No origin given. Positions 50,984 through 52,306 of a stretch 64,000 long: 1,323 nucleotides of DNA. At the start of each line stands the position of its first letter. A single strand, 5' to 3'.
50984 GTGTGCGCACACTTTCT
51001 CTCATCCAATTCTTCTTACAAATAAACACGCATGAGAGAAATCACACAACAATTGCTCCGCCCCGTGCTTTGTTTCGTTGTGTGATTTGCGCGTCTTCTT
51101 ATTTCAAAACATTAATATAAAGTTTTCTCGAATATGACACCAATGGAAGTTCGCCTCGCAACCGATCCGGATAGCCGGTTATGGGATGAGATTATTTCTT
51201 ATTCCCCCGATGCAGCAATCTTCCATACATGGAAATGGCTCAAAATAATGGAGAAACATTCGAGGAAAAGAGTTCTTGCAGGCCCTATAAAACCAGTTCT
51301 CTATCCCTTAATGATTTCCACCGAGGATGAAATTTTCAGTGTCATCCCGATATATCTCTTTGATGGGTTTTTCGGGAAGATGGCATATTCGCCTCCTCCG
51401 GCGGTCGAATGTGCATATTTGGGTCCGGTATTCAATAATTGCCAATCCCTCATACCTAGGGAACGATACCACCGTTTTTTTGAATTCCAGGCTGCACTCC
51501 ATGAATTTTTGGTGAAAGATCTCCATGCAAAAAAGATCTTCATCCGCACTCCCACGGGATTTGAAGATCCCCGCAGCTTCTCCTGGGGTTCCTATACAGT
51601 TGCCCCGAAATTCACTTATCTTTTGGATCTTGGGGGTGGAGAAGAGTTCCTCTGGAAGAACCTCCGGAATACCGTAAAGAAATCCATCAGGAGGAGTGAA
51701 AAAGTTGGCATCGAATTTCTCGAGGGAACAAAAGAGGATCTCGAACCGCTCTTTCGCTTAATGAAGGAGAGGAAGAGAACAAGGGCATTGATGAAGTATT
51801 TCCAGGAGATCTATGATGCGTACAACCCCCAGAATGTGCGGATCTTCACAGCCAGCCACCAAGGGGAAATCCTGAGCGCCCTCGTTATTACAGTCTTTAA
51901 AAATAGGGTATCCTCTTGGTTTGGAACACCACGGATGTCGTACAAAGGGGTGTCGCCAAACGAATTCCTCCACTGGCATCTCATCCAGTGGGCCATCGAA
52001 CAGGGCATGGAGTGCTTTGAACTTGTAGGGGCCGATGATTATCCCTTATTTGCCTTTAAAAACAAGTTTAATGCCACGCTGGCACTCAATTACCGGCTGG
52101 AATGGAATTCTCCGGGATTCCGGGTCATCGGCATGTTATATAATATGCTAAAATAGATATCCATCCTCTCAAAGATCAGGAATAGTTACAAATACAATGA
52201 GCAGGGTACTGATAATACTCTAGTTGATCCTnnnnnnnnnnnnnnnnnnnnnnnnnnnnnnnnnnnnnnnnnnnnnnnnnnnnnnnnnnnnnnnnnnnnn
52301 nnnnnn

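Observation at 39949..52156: Candidate pathway for amino-acid or acyl decoration of an archaeal surface glycan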

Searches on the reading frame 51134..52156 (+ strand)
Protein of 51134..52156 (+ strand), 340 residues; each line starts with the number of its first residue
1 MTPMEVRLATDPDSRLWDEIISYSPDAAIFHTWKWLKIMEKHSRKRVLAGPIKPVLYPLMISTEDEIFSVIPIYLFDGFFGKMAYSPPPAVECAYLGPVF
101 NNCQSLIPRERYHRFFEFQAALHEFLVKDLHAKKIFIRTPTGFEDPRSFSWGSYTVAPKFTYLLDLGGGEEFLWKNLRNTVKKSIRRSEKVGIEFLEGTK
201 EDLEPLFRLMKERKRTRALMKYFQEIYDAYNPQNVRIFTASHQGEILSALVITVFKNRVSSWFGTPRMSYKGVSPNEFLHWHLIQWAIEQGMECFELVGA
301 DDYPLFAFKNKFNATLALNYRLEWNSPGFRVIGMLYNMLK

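Call 3: search_protein_families(library=pfam, proteins=[window:51134-52156:+], max_evalue=0.01)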
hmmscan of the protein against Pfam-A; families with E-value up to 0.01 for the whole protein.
window:51134-52156:+ (340 aa): 2 families
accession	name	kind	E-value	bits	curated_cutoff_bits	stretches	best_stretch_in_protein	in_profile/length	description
PF13480.13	Acetyltransf_6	-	3.1e-20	73.2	22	1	176-302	2-139/143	Acetyltransferase (GNAT) domain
PF02388.22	FemAB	-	1.5e-12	47.5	24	2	155-240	147-236/406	FemAB family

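Call 5: search_protein_families(library=ncbifam, proteins=[window:51134-52156:+], max_evalue=0.1)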
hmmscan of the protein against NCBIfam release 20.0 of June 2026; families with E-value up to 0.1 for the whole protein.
window:51134-52156:+ (340 aa): 2 families
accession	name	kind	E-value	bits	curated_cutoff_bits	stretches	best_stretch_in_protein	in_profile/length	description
TIGR03019.1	pepcterm_femAB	equivalog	8.3e-17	61.2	260.35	1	16-315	2-277/330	FemAB family XrtA/PEP-CTERM system-associated protein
NF047883.1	UAcmpLyAlTFemX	equivalog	1.6e-07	31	500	1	181-320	171-319/337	UDP-N-acetylmuramoylpentapeptide-lysine N(6)-alanyltransferase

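Call 58: search_solved_structures(query=A5, max_evalue=1)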
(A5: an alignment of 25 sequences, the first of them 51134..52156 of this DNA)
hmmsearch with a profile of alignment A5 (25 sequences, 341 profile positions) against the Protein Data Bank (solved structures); distinct sequences matched with E-value up to 1: 10.
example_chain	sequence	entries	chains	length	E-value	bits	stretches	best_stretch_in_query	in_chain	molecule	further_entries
6snr_A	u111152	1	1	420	2.5e-14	56.2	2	146-236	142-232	Lipid II:glycine glycyltransferase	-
1xe4_A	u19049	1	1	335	2.9e-14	56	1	145-308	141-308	FemX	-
3gkr_A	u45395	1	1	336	1.1e-13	54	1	145-308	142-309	FemX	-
1ne9_A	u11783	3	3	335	1.2e-13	54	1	145-308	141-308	FemX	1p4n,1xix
4ii9_A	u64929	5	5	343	1.2e-13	53.9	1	145-308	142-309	FemX | UDP-N-acetylmuramoylpentapeptide-lysine N(6)-alanyltransferase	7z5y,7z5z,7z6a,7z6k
1xf8_A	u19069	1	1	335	1.8e-13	53.4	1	145-308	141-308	FemX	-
9wqw_A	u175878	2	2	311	1.6e-08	37.1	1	142-320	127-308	aminoacyl-tRNA-dependent peptide synthase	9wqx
9wqy_A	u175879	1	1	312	6.2e-08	35.2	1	140-318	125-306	aminoacyl-tRNA-dependent peptide synthase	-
1lrz_A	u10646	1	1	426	7.7e-07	31.5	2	149-217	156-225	factor essential for expression of methicillin resistance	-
2l82_A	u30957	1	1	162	0.34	13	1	168-238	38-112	DESIGNED PROTEIN OR32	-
